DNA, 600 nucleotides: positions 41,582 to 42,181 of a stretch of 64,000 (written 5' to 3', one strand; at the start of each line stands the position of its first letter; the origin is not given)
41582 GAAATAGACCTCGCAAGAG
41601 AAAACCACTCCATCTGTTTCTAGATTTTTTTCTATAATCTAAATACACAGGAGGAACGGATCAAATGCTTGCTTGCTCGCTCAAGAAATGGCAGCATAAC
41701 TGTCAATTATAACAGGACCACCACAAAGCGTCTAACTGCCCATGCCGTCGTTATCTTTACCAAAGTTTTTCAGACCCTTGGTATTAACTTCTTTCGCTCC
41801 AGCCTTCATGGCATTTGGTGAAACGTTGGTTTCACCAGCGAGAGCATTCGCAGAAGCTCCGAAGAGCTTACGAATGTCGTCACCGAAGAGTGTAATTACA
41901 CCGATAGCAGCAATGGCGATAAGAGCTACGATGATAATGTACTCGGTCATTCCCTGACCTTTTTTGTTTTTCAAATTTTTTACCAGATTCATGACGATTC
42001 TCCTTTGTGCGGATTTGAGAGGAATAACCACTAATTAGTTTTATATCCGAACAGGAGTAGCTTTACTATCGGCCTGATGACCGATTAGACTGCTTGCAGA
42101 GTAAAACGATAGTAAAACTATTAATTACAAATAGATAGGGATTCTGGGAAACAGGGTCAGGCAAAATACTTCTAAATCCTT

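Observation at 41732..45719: Orphan Flp pilin divergently paired with a giant modular Cys-rich/IPT lipoprotein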

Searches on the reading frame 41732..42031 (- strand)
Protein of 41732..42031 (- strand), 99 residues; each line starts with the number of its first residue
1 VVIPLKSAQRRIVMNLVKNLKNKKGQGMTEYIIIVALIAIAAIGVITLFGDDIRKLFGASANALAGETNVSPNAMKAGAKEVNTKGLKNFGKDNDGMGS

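Call 6: search_protein_families(library=pfam, proteins=[window:41732-42031:-], max_evalue=0.01)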
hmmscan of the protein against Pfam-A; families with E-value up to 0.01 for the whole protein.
window:41732-42031:- (99 aa): 1 family
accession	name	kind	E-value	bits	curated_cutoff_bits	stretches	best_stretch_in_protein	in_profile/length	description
PF04964.19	Flp_Fap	-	2.3e-06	27.7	32.2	1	20-64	2-46/46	Flp/Fap pilin component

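Call 10: search_protein_families(library=ncbifam, proteins=[window:41732-41992:-], max_evalue=0.01)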
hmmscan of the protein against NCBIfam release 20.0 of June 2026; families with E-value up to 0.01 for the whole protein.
window:41732-41992:- (86 aa): 0 families

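Call 21: find_homologous_proteins(query=window:41732-41992:-, max_evalue=0.001)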
Query window:41732-41992:- (86 aa): 2956 proteins with E <= 0.001 among 2978 candidates; the best 120 are listed.
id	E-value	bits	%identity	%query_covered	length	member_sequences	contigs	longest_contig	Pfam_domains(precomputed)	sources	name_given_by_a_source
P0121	3.0e-46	172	100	100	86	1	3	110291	PF04964.20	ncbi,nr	ncbi:hypothetical protein KKF34_13310 [Myxococcota bacterium]|nr:hypothetical protein [Myxococcota b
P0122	1.3e-41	158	92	100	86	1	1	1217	PF04964.20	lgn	-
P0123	3.1e-40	153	90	100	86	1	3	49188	PF04964.20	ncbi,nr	ncbi:hypothetical protein KKF34_08805 [Myxococcota bacterium]|nr:hypothetical protein [Myxococcota b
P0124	1.2e-28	116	74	97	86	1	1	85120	PF04964.20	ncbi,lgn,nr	ncbi:MAG: hypothetical protein JXR95_13295 [Deltaproteobacteria bacterium]|nr:hypothetical protein [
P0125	1.8e-28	116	81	87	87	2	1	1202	PF04964.20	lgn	-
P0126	3.9e-28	115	78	93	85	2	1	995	PF04964.20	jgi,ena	-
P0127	1.4e-27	113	75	93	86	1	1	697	PF04964.20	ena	-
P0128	1.0e-26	110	79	93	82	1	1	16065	PF04964.20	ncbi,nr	ncbi:hypothetical protein KKF84_14460 [Myxococcota bacterium]|nr:hypothetical protein [Myxococcota b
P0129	1.9e-26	109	78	88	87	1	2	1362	PF04964.20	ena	-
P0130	1.2e-25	107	66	95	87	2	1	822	PF04964.20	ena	-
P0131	1.4e-25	107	66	98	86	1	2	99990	-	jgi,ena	jgi:Flp pilus assembly pilin Flp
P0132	1.6e-25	106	66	99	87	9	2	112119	-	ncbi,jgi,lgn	-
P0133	3.1e-25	105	65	98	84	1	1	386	PF04964.20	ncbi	-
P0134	3.8e-25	105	68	88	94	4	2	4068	PF04964.20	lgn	-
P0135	3.9e-25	105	70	95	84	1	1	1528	PF04964.20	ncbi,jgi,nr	ncbi:MAG TPA: hypothetical protein VH208_02050 [Myxococcaceae bacterium]|jgi:Flp pilus assembly pili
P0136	5.8e-25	105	65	94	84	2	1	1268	PF04964.20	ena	-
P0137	6.8e-25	104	70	88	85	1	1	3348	PF04964.20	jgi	-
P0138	7.9e-25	104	70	88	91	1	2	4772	PF04964.20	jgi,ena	-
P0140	1.4e-24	103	70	88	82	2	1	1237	PF04964.20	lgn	-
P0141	1.6e-24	103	63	97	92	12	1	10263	PF04964.20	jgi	jgi:Flp pilus assembly pilin Flp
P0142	1.9e-24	103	65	97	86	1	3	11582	PF04964.20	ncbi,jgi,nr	ncbi:MAG: hypothetical protein PF689_05225 [Deltaproteobacteria bacterium]|jgi:pilus assembly protei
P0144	2.5e-24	103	64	94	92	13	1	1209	PF04964.20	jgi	-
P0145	2.9e-24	102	71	90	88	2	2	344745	PF04964.20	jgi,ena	-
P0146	2.9e-24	102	68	91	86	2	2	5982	PF04964.20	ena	-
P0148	3.7e-24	102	63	97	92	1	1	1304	PF04964.20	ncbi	-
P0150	4.4e-24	102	65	93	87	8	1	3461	PF04964.20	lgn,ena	-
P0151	4.7e-24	102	69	91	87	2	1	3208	PF04964.20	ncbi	-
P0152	6.0e-24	101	68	92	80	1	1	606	PF04964.20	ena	-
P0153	6.1e-24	101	63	94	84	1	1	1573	PF04964.20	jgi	jgi:pilus assembly protein Flp/PilA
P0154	9.5e-24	101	70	90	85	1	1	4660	PF04964.20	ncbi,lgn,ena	-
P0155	1.1e-23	101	69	90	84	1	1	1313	PF04964.20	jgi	jgi:Flp pilus assembly pilin Flp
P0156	1.2e-23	100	66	88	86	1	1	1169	PF04964.20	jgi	jgi:pilus assembly protein Flp/PilA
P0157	1.2e-23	100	67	92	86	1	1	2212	PF04964.20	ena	-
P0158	1.2e-23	100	67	92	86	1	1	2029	PF04964.20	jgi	-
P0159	1.5e-23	100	65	93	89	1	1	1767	PF04964.20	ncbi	-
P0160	2.3e-23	100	68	87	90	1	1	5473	PF04964.20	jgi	jgi:pilus assembly protein Flp/PilA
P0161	3.0e-23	99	68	91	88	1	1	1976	PF04964.20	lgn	-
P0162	3.0e-23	99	64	94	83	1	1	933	PF04964.20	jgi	jgi:pilus assembly protein Flp/PilA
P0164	3.5e-23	99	69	87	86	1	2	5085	PF04964.20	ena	-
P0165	4.2e-23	99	68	93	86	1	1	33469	PF04964.20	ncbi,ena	-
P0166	4.6e-23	99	66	95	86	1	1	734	PF04964.20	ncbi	-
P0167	4.8e-23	99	62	94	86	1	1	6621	PF04964.20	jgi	jgi:Flp pilus assembly pilin Flp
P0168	5.0e-23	98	71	85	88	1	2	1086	PF04964.20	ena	-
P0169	5.2e-23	98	70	86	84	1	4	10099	PF04964.20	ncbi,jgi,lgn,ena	jgi:Flp pilus assembly pilin Flp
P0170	5.8e-23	98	66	93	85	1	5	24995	PF04964.20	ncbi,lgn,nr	ncbi:MAG: hypothetical protein IRZ16_16160 [Myxococcaceae bacterium]|nr:hypothetical protein [Myxoco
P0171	6.4e-23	98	67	92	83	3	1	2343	PF04964.20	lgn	-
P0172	6.4e-23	98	62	97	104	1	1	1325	PF04964.20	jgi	jgi:pilus assembly protein Flp/PilA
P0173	6.9e-23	98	67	92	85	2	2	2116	PF04964.20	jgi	jgi:pilus assembly protein Flp/PilA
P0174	7.4e-23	98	65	87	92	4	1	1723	PF04964.20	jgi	-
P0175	7.5e-23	98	71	85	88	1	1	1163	PF04964.20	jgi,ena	jgi:pilus assembly protein Flp/PilA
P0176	8.1e-23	98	70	83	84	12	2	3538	PF04964.20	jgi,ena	jgi:pilus assembly protein Flp/PilA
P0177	9.7e-23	98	68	93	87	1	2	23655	PF04964.20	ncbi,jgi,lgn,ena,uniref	ncbi:MAG TPA: hypothetical protein VF794_20200 [Archangium sp.]|jgi:Flp pilus assembly pilin Flp|uni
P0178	9.8e-23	98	67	92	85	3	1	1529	PF04964.20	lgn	-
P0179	1.1e-22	97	68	90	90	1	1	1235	PF04964.20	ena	-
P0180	1.1e-22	97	63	94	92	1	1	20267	PF04964.20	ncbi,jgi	ncbi:MAG TPA: Flp family type IVb pilin [Polyangia bacterium]|jgi:Flp pilus assembly pilin Flp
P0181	1.1e-22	97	67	92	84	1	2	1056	PF04964.20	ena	-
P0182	1.2e-22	97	64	90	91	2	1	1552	PF04964.20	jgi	jgi:pilus assembly protein Flp/PilA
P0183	1.2e-22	97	63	94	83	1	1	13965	PF04964.20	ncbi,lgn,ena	-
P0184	1.2e-22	97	69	87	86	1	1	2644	PF04964.20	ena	-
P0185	1.3e-22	97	71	85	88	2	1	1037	PF04964.20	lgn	-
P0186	1.4e-22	97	65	95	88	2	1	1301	PF04964.20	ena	-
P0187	1.4e-22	97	72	83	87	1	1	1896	PF04964.20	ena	-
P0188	1.6e-22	97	67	92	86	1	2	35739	PF04964.20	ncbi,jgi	jgi:Flp pilus assembly pilin Flp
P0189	1.6e-22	97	65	92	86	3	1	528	PF04964.20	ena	-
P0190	1.7e-22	97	64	93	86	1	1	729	PF04964.20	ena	-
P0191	1.7e-22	97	68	90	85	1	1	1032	PF04964.20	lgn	-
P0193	2.0e-22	97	67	91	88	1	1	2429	PF04964.20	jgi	jgi:Flp pilus assembly pilin Flp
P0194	2.2e-22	96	62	94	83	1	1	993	PF04964.20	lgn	-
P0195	2.2e-22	96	70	83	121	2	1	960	PF04964.20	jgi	jgi:Flp pilus assembly pilin Flp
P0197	2.5e-22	96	69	86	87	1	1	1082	PF04964.20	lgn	-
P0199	2.5e-22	96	72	83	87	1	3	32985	PF04964.20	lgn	-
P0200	2.6e-22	96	65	94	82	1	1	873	PF04964.20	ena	-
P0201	2.6e-22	96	69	84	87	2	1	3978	PF04964.20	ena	-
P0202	2.6e-22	96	68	87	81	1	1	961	PF04964.20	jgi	jgi:Flp pilus assembly pilin Flp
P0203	2.7e-22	96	74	84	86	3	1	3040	PF04964.20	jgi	jgi:Flp pilus assembly pilin Flp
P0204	2.7e-22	96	72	85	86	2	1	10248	PF04964.20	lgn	-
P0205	2.7e-22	96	61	93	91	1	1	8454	PF04964.20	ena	-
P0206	2.7e-22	96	61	93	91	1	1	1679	PF04964.20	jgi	-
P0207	2.8e-22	96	66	86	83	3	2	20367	PF04964.20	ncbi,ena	-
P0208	2.8e-22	96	65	94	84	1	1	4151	PF04964.20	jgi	jgi:Flp pilus assembly pilin Flp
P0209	2.9e-22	96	63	94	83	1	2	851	PF04964.20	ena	-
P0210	3.2e-22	96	62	97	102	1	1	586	PF04964.20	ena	-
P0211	3.3e-22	96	67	87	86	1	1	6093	PF04964.20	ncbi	-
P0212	3.4e-22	96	63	94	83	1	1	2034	PF04964.20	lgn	-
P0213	3.6e-22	96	63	88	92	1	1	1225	PF04964.20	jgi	jgi:pilus assembly protein Flp/PilA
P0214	3.7e-22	96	66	90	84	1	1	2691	PF04964.20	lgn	-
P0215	3.7e-22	96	63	91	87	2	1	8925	PF04964.20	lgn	-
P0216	3.8e-22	96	60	95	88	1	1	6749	PF04964.20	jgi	jgi:pilus assembly protein Flp/PilA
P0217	4.2e-22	96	65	93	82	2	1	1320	PF04964.20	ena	-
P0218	4.3e-22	95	68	91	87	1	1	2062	PF04964.20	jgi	jgi:Flp pilus assembly pilin Flp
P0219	4.6e-22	95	66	90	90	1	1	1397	PF04964.20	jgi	jgi:pilus assembly protein Flp/PilA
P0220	5.0e-22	95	65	87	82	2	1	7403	PF04964.20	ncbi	-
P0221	5.0e-22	95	63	94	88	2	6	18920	PF04964.20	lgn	-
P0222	5.1e-22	95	64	90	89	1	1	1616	PF04964.20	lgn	-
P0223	5.3e-22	95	62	97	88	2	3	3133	PF04964.20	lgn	-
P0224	5.4e-22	95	65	90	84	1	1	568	PF04964.20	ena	-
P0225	5.5e-22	95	67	88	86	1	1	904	PF04964.20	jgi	jgi:pilus assembly protein Flp/PilA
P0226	5.6e-22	95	68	90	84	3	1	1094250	PF04964.20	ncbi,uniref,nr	ncbi:hypothetical protein [Pyxidicoccus xibeiensis]|uniref:hypothetical protein n=1 Tax=Pyxidicoccus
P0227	5.8e-22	95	67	85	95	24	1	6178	PF04964.20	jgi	jgi:Flp pilus assembly pilin Flp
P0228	6.3e-22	95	69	84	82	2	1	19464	PF04964.20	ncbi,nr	ncbi:MAG: hypothetical protein K1X64_18065 [Myxococcaceae bacterium]|nr:hypothetical protein [Myxoco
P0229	6.5e-22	95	61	95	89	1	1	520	PF04964.20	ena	-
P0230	6.7e-22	95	63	98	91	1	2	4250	PF04964.20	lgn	-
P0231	7.3e-22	95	67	93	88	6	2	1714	PF04964.20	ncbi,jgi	jgi:Flp pilus assembly pilin Flp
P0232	7.3e-22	95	63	88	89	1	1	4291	PF04964.20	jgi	jgi:Flp pilus assembly pilin Flp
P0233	7.5e-22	95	69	90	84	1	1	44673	PF04964.20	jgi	jgi:pilus assembly protein Flp/PilA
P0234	7.8e-22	95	61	93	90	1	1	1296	PF04964.20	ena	-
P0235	8.5e-22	95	61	97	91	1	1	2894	PF04964.20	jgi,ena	-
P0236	8.6e-22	95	60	95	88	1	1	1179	PF04964.20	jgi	jgi:pilus assembly protein Flp/PilA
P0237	8.7e-22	95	66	90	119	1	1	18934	PF04964.20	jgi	jgi:pilus assembly protein Flp/PilA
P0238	8.8e-22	95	63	97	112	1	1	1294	PF04964.20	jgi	jgi:Flp pilus assembly pilin Flp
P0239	8.9e-22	94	65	87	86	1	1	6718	PF04964.20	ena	-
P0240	9.0e-22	94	67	93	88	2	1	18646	PF04964.20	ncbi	-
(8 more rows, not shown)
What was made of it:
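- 41732..41992 (-): flp gene of the KilP family (86 aa prepilin plus stop). Predicted 12-aa leader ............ and a 74-aa mature pilin starting QGMTEY. There are 2956 homologues, the best 120 listed at 60-100% identity over 83-100% of the query, and 104 of them are tagged PF04964 (call 21).
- On Flp/Fap pilin (Pfam PF04964): The match covers profile positions 2-46 of 46, and 104 of the 120 listed homologues are tagged PF04964 (call 21).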

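Call 22: find_encoding_contigs(protein=P0123, flank=10000, max_places=4)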
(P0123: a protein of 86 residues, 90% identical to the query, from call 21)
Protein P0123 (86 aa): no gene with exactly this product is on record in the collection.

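Call 23: find_encoding_contigs(protein=P0124, flank=10000, max_places=3)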
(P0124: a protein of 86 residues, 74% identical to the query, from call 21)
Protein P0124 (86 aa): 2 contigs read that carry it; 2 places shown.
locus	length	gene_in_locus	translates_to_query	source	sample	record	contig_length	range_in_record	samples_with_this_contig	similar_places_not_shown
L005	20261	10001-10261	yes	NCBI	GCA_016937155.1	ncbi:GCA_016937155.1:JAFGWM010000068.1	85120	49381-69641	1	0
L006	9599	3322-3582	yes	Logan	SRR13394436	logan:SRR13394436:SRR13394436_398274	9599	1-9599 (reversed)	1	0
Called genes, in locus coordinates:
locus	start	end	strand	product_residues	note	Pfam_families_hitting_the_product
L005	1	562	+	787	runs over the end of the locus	PF12705:PDDEXK_1 (weak), PF00270:DEAD (faint), PF06733:DEAD_2, PF13307:Helicase_C_2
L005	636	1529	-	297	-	-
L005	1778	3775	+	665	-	PF02369:Big_1 (faint)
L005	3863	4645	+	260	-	PF00005:ABC_tran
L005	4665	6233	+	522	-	PF02470:MlaD, PF28544:Helical_needle (faint), PF27164:Aq_493_lipo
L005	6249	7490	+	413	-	PF00202:Aminotran_3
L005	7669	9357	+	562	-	PF00501:AMP-binding, PF13193:AMP-binding_C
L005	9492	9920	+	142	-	-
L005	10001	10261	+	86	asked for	PF04964:Flp_Fap (weak)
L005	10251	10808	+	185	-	PF01478:Peptidase_A24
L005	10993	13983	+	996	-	PF08479:POTRA_2 (faint), PF07244:POTRA, PF01103:Omp85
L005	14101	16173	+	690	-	PF00009:GTP_EFTU, PF22042:EF-G_D2, PF14492:EFG_III, PF03764:EFG_IV, PF00679:EFG_C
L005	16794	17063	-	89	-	-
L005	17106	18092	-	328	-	-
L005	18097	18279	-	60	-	PF12244:DUF3606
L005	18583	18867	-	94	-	-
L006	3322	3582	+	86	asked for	PF04964:Flp_Fap (weak)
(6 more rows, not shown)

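Call 24: find_encoding_contigs(protein=P0226, flank=10000, max_places=3)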
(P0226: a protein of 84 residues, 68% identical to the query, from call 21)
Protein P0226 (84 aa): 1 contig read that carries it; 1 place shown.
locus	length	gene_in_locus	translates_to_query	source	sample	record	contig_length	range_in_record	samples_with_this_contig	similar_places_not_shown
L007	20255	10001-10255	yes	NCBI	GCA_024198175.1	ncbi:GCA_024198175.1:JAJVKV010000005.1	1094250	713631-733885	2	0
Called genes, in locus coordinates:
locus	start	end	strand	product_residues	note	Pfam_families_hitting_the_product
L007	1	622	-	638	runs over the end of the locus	PF11893:DUF3413 (weak), PF00884:Sulfatase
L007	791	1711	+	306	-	PF00126:HTH_1, PF03466:LysR_substrate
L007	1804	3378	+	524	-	PF00351:Biopterin_H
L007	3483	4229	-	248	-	PF00027:cNMP_binding, PF13545:HTH_Crp_2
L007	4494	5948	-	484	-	PF00004:AAA (faint), PF00072:Response_reg, PF00158:Sigma54_activat, PF14532:Sigma54_activ_2, PF07728:AAA_5 (faint), PF25601:AAA_lid_14, PF02954:HTH_8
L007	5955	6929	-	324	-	PF00512:HisKA, PF02518:HATPase_c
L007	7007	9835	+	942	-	PF01564:Spermine_synth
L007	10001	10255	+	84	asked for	PF04964:Flp_Fap (faint)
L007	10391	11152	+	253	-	PF00376:MerR, PF13411:MerR_1, PF09278:MerR-DNA-bind (weak), PF07739:TipAS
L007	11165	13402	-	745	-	PF09586:YfhO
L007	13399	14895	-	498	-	-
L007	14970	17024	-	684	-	-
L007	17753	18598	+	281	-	PF26550:Tricorn_2nd (faint), PF26549:Tricorn_N, PF07676:PD40 (weak)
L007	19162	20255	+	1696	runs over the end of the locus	PF05593:RHS_repeat (faint), PF25023:TEN_YD-shell (faint)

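Call 25: list_cluster_members(proteins=[P0123, P0121, P0001, P0128])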
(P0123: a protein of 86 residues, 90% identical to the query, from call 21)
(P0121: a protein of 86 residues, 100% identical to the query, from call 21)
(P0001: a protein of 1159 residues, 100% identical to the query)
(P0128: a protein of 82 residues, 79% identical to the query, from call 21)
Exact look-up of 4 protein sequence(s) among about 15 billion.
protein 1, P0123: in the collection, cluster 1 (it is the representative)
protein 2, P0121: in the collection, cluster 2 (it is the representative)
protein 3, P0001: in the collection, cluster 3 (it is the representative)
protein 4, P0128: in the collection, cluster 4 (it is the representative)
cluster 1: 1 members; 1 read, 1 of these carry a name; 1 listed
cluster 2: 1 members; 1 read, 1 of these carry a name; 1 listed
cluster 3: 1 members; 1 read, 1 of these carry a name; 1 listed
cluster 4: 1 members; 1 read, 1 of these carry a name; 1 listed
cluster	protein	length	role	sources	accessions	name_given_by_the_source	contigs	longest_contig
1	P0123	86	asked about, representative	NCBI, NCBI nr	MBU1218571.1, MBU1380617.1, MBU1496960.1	hypothetical protein KKF34_08805 [Myxococcota bacterium] | hypothetical protein [Myxococcota bacterium]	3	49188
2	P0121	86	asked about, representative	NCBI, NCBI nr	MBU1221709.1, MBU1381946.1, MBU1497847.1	hypothetical protein KKF34_13310 [Myxococcota bacterium] | hypothetical protein [Myxococcota bacterium]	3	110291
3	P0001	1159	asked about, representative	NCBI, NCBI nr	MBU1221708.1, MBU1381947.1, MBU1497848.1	IPT/TIG domain-containing protein [Myxococcota bacterium]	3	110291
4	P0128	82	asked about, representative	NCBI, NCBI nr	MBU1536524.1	hypothetical protein KKF84_14460 [Myxococcota bacterium] | hypothetical protein [Myxococcota bacterium]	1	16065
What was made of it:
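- On Recombination-driven size-variable (contingency-type) repeat surface protein: The protein is identical in three MAG assemblies (call 25).
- Paralogue: P0123 (KKF34_08805) is 90% identical and occurs in the same three assemblies as P0121 (KKF34_13310) (calls 21, 25). A 90% identical paralogue lies in the same genome (calls 21, 25).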

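Call 36: find_related_loci(query=window:41732-41992:-, collection=genome_contigs, flank=10000)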
Query window:41732-41992:- (86 aa) in genome_contigs; peptide patterns used: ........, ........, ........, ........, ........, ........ (x = any residue, [..] = any of these).
600 stretches matched a pattern (row limit reached: there are more); 226 encode a relative of the query (tblastn E <= 1e-3); the best 80 are kept; 80 distinct loci.
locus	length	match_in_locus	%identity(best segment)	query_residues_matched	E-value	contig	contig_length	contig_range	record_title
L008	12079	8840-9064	56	9-83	2e-23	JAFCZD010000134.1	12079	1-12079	MAG: Deltaproteobacteria bacterium isolate AB_03_Bin_128 AB_03_Bin_128_scaffold_5571, whole genome shotgun sequence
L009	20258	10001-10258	66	1-85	3e-23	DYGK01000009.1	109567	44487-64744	MAG TPA_asm: Haliangium ochraceum isolate BE2012_68_85 Afr_mines_BE2012_93_length_109567_cov_41_080649, whole genome sho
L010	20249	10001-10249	55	2-83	7e-23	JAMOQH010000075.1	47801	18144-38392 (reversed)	MAG: bacterium isolate 4559-240_metabat2_scaf2bin.066 4559-240_scaffold_264_c1, whole genome shotgun sequence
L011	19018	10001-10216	58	10-81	3e-22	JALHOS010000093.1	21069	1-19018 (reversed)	MAG: Myxococcaceae bacterium isolate bin.172 c_000000010440, whole genome shotgun sequence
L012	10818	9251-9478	70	8-83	6e-22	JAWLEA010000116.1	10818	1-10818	MAG: Polyangia bacterium isolate 20BLK6-1.bin.28 NODE_6707_length_10818_cov_5.240974, whole genome shotgun sequence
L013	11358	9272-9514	65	1-83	2e-21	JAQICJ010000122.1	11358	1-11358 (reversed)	MAG: Deltaproteobacteria bacterium isolate GH18 k119_423323, whole genome shotgun sequence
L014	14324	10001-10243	63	3-83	2e-20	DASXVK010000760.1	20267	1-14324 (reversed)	MAG TPA_asm: Polyangia bacterium isolate SMAG_U4743 k141_141347, whole genome shotgun sequence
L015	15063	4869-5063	59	8-75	4e-20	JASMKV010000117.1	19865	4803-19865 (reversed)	MAG: Myxococcota bacterium isolate Arabian9_MAG_24 c_000000442729, whole genome shotgun sequence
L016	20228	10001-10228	50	8-81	7e-20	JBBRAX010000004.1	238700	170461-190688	MAG: Myxococcales bacterium isolate Co_metawrap_2316 Cmw_2316_k141_14142003_length_238700_cov_20.9993, whole genome shot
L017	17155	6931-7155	55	3-78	1e-18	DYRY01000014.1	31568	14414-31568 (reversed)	MAG TPA_asm: Anaeromyxobacter dehalogenans isolate SulCav_PC08_3_29_11 SulCav_PC08-3_693_length_31568_cov_7.235427, whol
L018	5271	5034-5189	62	8-59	9e-19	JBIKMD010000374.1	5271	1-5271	MAG: Myxococcota bacterium isolate ME2014-08-29_3300036719_group5_bin99 Rohwer_bin1501_scaffold_31343_c1, whole genome s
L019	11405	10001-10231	68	2-81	9e-18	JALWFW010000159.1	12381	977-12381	MAG: Polyangiaceae bacterium isolate T11_metabat2_scaf2bin.098 T11_NODE_2342_length_12381_cov_1.855557, whole genome sho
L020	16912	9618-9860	57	3-83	9e-18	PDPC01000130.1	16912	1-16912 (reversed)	MAG: Proteobacteria bacterium isolate DOLZORAL124_67_5.8 DolZOral124_scaffold_5200, whole genome shotgun sequence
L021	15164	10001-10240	66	2-81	1e-17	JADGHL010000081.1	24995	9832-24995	MAG: Myxococcaceae bacterium isolate HOG29 NODE_1005_length_24995_cov_22.809126, whole genome shotgun sequence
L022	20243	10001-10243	65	2-81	2e-17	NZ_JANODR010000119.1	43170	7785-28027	MAG: Archangium sp. isolate VAR_17_metabat_108 VAR_17_k141_3208195, whole genome shotgun sequence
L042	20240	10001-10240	51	11-82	3e-15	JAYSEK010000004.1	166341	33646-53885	MAG: Burkholderiaceae bacterium isolate ZZ2_ZZA248_bin.48 NODE_97_length_166341_cov_158.106461, whole genome shotgun seq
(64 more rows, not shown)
